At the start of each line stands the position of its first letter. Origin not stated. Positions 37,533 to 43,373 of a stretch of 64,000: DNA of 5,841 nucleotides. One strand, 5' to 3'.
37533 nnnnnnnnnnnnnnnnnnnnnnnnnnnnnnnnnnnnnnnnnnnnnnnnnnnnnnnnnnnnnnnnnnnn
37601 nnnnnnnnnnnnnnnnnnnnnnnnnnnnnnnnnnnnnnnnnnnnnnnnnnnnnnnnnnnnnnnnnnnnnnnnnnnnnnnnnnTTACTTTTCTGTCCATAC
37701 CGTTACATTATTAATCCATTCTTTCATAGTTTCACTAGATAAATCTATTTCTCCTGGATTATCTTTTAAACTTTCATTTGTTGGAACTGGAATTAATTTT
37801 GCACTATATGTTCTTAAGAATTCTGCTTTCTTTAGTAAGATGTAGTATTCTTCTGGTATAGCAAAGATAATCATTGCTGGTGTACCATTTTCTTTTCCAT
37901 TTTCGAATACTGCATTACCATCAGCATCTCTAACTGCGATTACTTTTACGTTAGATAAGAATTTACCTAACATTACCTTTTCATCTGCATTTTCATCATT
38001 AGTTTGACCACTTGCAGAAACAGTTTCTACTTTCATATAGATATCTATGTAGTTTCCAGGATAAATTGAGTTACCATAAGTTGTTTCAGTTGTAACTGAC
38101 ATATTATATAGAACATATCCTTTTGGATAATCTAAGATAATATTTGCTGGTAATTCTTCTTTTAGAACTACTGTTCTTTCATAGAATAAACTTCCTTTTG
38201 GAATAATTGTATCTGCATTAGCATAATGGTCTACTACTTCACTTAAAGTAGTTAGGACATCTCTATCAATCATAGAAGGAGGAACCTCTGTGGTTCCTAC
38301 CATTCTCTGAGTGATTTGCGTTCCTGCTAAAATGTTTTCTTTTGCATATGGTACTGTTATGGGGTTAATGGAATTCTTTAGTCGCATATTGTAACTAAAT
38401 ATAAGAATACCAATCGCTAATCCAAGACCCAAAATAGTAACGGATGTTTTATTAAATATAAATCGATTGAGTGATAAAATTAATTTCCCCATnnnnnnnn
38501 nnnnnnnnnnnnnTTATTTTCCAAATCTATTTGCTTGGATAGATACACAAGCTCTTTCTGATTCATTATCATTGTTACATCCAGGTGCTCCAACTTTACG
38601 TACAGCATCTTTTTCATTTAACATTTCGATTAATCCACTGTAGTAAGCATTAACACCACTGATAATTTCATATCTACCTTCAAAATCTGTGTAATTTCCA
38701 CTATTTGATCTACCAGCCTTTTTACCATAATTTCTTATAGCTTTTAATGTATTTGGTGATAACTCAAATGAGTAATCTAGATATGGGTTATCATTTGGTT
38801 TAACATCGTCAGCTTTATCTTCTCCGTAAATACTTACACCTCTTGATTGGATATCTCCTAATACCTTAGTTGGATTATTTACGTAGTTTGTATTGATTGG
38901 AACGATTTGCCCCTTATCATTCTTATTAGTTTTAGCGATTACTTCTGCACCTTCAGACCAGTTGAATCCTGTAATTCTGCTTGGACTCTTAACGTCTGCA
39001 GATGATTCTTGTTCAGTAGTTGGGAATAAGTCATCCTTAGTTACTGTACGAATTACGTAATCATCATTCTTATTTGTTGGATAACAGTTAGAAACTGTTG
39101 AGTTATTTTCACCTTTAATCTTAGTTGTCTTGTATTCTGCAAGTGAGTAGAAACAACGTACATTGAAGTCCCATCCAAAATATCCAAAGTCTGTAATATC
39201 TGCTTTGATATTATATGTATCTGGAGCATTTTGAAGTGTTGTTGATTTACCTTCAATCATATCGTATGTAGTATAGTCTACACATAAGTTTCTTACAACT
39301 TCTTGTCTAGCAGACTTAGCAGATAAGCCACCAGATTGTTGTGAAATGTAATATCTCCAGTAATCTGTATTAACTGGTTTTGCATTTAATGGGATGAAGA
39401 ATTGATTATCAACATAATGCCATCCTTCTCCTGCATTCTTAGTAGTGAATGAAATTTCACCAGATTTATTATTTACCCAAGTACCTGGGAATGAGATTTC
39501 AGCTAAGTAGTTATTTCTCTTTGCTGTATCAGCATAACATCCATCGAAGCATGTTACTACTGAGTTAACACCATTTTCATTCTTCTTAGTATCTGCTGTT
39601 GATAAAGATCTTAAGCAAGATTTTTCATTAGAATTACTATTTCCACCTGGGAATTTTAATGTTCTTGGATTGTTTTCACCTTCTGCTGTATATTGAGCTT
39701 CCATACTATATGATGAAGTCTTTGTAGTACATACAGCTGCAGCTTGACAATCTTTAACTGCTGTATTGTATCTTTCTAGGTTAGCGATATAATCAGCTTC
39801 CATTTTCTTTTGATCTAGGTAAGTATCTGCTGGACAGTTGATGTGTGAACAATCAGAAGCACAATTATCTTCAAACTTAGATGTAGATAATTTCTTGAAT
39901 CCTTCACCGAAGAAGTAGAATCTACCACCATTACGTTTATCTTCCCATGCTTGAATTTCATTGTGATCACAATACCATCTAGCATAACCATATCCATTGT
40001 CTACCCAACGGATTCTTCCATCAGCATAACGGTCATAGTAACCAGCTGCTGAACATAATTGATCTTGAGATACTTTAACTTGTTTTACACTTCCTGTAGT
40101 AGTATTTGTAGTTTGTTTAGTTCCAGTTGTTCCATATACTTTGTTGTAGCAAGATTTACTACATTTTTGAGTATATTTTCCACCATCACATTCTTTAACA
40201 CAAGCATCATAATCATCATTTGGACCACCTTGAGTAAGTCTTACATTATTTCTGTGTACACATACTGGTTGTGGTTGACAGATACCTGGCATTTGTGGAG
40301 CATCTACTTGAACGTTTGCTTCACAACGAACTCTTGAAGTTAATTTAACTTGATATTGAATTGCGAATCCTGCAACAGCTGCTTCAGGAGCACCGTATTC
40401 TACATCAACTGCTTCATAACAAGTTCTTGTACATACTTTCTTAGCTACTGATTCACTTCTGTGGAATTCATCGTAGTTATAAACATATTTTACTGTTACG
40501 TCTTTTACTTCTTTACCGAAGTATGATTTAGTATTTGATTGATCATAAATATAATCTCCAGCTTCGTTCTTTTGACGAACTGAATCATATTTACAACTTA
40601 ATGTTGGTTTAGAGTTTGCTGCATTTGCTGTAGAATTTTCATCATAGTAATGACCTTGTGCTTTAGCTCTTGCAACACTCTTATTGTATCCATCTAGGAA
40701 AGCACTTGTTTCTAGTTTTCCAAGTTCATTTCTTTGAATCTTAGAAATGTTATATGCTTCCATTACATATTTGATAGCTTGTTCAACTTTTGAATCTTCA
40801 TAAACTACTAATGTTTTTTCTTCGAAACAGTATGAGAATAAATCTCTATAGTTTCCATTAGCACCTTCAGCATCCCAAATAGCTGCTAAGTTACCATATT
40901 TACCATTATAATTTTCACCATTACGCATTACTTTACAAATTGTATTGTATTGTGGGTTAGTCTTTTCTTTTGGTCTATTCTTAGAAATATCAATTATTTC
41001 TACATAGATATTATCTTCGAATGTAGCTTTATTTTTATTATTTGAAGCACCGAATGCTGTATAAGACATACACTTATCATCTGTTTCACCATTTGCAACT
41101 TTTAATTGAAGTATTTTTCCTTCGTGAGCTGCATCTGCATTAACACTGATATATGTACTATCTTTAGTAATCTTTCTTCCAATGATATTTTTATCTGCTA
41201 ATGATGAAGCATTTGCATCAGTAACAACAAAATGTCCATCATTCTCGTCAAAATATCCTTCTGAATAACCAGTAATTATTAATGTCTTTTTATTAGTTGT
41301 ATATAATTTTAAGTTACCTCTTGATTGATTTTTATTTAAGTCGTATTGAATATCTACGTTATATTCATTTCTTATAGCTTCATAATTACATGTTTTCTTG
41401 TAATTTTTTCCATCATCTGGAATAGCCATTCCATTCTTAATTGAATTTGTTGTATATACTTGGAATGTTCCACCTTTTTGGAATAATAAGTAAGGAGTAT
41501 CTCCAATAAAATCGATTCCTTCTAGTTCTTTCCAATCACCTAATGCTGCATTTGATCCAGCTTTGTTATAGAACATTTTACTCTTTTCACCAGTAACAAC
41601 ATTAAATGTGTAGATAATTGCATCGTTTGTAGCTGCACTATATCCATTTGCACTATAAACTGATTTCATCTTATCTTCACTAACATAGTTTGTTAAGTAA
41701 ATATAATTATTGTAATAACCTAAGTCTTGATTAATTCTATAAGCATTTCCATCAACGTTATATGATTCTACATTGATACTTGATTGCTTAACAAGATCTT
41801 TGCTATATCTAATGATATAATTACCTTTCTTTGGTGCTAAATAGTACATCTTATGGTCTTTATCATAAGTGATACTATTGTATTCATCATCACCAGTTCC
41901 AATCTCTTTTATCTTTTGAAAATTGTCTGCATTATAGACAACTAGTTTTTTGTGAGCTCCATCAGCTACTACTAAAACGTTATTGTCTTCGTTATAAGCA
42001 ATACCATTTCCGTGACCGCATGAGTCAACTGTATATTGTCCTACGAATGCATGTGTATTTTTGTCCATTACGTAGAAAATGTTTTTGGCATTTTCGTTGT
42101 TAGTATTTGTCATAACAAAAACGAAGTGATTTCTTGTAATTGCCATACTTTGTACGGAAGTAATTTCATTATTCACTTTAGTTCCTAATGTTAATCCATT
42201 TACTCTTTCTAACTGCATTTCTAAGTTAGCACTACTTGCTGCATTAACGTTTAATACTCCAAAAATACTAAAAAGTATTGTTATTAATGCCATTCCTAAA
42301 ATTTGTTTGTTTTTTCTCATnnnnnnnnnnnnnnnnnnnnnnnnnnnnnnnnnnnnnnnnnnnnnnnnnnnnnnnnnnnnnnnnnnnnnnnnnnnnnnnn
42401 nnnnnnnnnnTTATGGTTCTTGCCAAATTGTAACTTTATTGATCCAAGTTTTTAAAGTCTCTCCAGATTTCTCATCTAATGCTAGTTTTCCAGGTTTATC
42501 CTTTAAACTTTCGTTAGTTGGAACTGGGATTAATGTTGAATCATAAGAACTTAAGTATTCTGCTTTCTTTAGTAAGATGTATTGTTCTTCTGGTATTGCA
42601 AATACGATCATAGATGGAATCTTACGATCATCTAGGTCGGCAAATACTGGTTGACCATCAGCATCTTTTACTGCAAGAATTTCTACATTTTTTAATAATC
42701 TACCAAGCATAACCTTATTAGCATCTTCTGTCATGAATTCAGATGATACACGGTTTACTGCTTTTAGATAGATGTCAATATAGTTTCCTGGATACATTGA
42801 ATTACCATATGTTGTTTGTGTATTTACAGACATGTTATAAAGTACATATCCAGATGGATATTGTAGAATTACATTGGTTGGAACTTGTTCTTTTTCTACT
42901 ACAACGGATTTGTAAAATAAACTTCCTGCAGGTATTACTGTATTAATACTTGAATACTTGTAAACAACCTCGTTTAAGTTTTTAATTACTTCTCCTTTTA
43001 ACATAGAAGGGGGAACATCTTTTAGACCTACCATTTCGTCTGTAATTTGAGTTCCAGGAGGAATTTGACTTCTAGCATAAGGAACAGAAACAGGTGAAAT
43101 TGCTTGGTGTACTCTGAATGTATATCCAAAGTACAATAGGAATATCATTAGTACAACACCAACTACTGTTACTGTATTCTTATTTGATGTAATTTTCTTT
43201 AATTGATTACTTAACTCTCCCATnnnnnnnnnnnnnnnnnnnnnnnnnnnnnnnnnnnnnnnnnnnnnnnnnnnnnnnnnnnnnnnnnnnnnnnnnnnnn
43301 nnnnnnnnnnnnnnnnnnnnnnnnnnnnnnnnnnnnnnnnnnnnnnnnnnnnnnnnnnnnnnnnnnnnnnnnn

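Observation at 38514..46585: Two giant cysteine-rich secreted paralogs of unrecognised family, sharing a 60/61-nt identical DNA patch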

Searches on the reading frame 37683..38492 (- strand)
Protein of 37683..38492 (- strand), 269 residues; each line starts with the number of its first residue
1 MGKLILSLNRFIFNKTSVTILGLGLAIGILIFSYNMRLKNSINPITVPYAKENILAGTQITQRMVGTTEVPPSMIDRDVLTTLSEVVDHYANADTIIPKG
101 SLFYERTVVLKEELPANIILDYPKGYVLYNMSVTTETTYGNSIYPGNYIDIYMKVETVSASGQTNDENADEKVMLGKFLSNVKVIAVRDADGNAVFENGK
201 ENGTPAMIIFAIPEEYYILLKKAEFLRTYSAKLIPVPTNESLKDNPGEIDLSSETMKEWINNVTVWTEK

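Call 81: search_protein_families(library=pfam, proteins=[window:37683-38492:-], max_evalue=0.1)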
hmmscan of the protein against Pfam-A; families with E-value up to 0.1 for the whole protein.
window:37683-38492:- (269 aa): 2 families
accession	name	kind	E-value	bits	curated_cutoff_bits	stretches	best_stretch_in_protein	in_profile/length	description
PF16976.10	RcpC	-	1.2e-05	25.6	28.8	1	124-215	9-95/114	Flp pilus assembly protein RcpC/CpaB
PF08666.17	SAF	-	0.046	14.7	21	0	46-94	2-50/63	SAF domain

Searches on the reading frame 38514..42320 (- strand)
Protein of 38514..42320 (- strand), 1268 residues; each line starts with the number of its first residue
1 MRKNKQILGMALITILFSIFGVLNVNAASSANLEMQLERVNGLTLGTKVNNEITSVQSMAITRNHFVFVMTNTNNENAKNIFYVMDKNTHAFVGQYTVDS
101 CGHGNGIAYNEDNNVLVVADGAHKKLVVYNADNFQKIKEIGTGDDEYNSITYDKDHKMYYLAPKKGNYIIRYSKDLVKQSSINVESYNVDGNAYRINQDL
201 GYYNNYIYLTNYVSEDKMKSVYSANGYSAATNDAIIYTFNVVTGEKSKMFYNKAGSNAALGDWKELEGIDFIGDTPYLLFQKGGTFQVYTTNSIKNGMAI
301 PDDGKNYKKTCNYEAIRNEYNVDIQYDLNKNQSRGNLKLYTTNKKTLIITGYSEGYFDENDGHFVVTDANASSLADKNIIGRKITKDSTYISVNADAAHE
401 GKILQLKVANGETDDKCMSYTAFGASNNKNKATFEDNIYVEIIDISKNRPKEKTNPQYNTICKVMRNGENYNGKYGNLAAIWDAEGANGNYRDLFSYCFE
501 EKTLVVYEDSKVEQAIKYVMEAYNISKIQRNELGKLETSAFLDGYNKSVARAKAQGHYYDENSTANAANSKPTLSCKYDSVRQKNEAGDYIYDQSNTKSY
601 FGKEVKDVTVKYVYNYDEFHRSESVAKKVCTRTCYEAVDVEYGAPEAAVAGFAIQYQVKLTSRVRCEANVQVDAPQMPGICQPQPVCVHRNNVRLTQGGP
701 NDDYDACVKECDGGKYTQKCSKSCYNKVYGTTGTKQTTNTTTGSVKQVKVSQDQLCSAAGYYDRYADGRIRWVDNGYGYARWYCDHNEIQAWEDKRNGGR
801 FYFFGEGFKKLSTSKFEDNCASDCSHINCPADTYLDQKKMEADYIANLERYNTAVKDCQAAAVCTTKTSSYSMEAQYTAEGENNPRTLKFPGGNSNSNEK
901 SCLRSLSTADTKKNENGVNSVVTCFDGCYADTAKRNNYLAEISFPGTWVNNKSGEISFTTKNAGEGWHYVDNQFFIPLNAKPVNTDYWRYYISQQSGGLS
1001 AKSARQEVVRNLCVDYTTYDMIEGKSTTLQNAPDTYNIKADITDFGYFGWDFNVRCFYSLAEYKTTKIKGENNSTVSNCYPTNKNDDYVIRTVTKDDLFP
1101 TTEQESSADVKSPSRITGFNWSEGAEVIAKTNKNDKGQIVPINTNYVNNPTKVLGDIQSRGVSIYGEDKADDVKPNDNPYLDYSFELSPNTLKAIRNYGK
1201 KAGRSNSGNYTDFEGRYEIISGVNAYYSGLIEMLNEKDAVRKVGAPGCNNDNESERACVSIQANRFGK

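Call 5: search_protein_families(library=pfam, proteins=[window:38514-42320:-], max_evalue=0.01)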
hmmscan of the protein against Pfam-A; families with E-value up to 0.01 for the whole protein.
window:38514-42320:- (1268 aa): 1 family
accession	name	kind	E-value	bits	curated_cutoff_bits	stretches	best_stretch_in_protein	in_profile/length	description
PF08450.18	SGL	-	0.0044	17.1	26.3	0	66-175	99-213/246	SMP-30/Gluconolactonase/LRE-like region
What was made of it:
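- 41391..42239 (-): Lineage-specific N-terminal domain of A (aa about 28-310), probably a beta-propeller. SGL PF08450 E 0.004, below the cut-off (call 5).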

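Call 8: search_protein_families(library=ncbifam, proteins=[window:38514-42320:-], max_evalue=0.01)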
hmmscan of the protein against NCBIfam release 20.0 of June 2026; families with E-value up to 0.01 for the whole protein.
window:38514-42320:- (1268 aa): 0 families

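Call 9: search_solved_structures(query=window:38514-42320:-, max_evalue=1)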
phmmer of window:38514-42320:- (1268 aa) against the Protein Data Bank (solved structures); distinct sequences matched with E-value up to 1: 0.

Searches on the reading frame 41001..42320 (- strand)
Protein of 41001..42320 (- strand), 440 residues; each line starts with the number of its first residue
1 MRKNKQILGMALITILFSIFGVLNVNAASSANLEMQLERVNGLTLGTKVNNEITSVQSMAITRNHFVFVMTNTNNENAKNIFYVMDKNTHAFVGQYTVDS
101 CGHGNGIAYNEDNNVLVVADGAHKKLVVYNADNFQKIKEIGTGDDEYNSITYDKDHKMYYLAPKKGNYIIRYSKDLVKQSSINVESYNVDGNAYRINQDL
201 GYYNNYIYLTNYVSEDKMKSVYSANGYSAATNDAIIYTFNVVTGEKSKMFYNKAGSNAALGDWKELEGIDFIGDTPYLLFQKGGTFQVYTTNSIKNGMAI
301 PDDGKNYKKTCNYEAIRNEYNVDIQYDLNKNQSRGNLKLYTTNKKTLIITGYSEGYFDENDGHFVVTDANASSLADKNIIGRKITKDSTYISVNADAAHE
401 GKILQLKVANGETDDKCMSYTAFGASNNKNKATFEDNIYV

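Call 41: find_homologous_proteins(query=window:41021-42320:-, max_evalue=0.001)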
Query window:41021-42320:-: 4244 candidates shared short words with the query, none scored E <= 0.001.

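Call 59: predict_structure(alignment_id=A3)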
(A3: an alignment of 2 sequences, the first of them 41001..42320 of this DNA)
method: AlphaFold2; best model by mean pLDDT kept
length: 440 residues; sequences in the alignment: 2
mean_pLDDT: 41.7   pTM: 0.41
mean pLDDT of the five models: 41.7, 41.4, 40.3, 35.0, 32.3
residues with pLDDT >= 90: 0; 70-90: 31; 50-70: 101; < 50: 308
segments of 3 or more residues with pLDDT < 50: 1-54, 73-77, 102-105, 154-156, 165-168, 173-175, 177-207, 209-213, 228-233, 241-245, 254-263, 265-440
pLDDT, mean of each block of 10 residues (from residue 1): 28 32 25 30 31 53 70 50 65 65 55 70 71 79 57 54 52 45 39 40 40 52 50 50 49 43 44 38 34 32 28 33 27 24 26 34 36 31 26 26 27 26 23 23
secondary structure, 60 per line:
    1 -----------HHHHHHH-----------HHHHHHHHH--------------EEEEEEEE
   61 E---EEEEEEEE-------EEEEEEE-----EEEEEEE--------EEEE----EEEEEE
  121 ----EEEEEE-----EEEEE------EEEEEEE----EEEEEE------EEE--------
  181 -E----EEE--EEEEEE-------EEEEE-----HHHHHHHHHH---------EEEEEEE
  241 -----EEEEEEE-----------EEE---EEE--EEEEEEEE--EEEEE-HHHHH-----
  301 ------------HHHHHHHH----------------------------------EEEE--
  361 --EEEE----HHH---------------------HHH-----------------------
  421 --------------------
elements in order: H12-18 H30-38 E53-61 E65-72 E80-86 E92-98 E107-110 E115-120 E125-130 E136-140 E147-153 E158-163 E170-172 E187-189 E192-197 E205-209 H215-224 E234-240 E246-252 E264-266 E270-272 E275-282 E285-289 H291-295 H313-320 E355-358 E363-366
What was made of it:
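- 41391..42239 (-): The model (pLDDT 41.7) shows repeated 4-strand meanders (call 59).
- On Beta-propeller fold in general (N-terminal domain of A): The model has pLDDT 41.7 (call 59).
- Tried and rejected: AF2 of the N-terminus of A with a 2-sequence alignment was poor (call 59).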

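Call 62: fold_search(model_id=the predicted structure, library=pdb)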
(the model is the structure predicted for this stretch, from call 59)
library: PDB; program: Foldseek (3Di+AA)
matches with E <= 10: 1382; with E <= 0.001: 108
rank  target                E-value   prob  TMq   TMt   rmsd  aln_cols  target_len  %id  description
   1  3vgz_A                4.8e-05  1.00  0.25  0.32  10.5       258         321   11  Crystal structure of E. coli YncE (released 2011-11-16)
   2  2faw_A                5.0e-05  1.00  0.19  0.31  15.8       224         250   10  crystal structure of papaya glutaminyl cyclase (released 2006-10-03)
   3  2iwa                  5.6e-05  1.00  0.19  0.31  16.0       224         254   10  Unbound glutaminyl cyclotransferase from Carica papaya. (released 2006-07-04)
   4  8h6e_5E               6.3e-05  1.00  0.22  0.30  10.5       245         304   10  Cryo-EM structure of human exon-defined spliceosome in the late pre-B state. (released 2024-05-01)
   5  4raa                  6.6e-05  1.00  0.20  0.24  13.2       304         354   14  Crystal structure of a Putative exported protein (BF0058) from Bacteroides fragilis NCTC 9343 at 2.60 A resolution (released 2014-10-15)
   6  8h6j_5E               7.0e-05  1.00  0.22  0.30  10.5       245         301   10  Cryo-EM structure of human exon-defined spliceosome in the mature pre-B state. (released 2024-05-01)
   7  3vh0_A                7.0e-05  1.00  0.25  0.31  11.4       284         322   12  Crystal structure of E. coli YncE complexed with DNA (released 2011-11-16)
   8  8dyu_B                7.4e-05  1.00  0.23  0.31  11.1       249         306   11  Structure of human cytoplasmic dynein-1 bound to two Lis1 proteins (released 2023-02-01)
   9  6qdv_N                7.4e-05  1.00  0.22  0.29  10.5       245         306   10  Human post-catalytic P complex spliceosome (released 2019-02-20)
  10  9fmd_E                7.8e-05  1.00  0.23  0.31  10.2       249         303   10  Integrative model of the human post-catalytic spliceosome (P-complex) (released 2024-07-10)
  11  9ijj_Q                8.8e-05  1.00  0.22  0.22  10.1       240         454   12  In situ structure of the central apparatus in mouse sperm axoneme. (released 2025-06-04)
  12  7seu_D                8.8e-05  1.00  0.25  0.33  11.9       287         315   11  Crystal structure of E coli contaminant protein YncE co-purified with a plant protein (released 2022-04-20)
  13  7xfr_A                8.8e-05  1.00  0.23  0.30  12.7       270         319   12  Crystal structure of WIPI2b in complex with the second site of ATG16L1 (released 2023-03-08)
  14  5wyj_BE               1.0e-04  1.00  0.26  0.17   8.8       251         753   14  Cryo-EM structure of the 90S small subunit pre-ribosome (Dhr1-depleted, Enp1-TAP, state 1) (released 2017-03-29)
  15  7mu2_A                1.3e-04  1.00  0.24  0.32  12.1       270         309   10  Crystal Structure of WIPI2 in complex with W2IR of ATG16L1 (released 2021-05-26)
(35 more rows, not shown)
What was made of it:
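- On Beta-propeller fold in general (N-terminal domain of A): All 108 Foldseek hits at E<=1e-3 are propellers, but the listed hits have TM-scores of 0.2-0.3 and rmsd of about 10 A (call 62).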

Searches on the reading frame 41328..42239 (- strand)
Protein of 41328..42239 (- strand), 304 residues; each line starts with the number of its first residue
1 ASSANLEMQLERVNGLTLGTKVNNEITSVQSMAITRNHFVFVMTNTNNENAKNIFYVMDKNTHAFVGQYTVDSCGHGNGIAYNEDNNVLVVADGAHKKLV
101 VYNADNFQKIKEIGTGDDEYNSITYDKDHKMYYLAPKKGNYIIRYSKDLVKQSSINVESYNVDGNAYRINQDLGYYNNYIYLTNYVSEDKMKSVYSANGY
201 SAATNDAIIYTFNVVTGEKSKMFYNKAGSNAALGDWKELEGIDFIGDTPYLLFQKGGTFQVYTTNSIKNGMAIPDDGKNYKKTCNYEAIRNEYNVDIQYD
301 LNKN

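Call 50: find_homologous_proteins(query=window:41328-42239:-, max_evalue=0.01)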
Query seq(304 aa): 412 candidates shared short words with the query, none scored E <= 0.01.

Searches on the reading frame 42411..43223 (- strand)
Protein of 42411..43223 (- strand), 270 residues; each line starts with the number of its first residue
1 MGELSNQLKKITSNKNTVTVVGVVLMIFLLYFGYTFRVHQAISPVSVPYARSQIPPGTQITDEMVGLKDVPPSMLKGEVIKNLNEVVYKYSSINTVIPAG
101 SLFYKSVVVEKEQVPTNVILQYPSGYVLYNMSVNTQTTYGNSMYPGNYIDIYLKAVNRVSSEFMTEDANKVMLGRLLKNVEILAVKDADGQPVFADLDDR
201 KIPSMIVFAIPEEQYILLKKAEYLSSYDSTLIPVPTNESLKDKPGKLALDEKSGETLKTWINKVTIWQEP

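Call 5: search_protein_families(library=pfam, proteins=[window:42411-43223:-], max_evalue=0.01)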
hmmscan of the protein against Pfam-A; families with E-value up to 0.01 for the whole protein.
window:42411-43223:- (270 aa): 2 families
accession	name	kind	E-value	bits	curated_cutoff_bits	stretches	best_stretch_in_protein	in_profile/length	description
PF16976.10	RcpC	-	1.6e-05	25.3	28.8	1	124-222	9-104/114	Flp pilus assembly protein RcpC/CpaB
PF08666.17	SAF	-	0.003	18.5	21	1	47-87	3-43/63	SAF domain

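Call 8: search_protein_families(library=ncbifam, proteins=[window:42411-43223:-], max_evalue=0.01)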
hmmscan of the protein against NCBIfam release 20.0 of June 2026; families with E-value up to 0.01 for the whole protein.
window:42411-43223:- (270 aa): 2 families
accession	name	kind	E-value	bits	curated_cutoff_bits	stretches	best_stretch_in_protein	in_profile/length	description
TIGR03177.1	pilus_cpaB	equivalog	6.9e-09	35.3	71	1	39-219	31-200/262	Flp pilus assembly protein CpaB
TIGR03170.1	flgA_cterm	equivalog_domain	0.00097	19.1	54.65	1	44-114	12-80/137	flagellar basal body P-ring formation chaperone FlgA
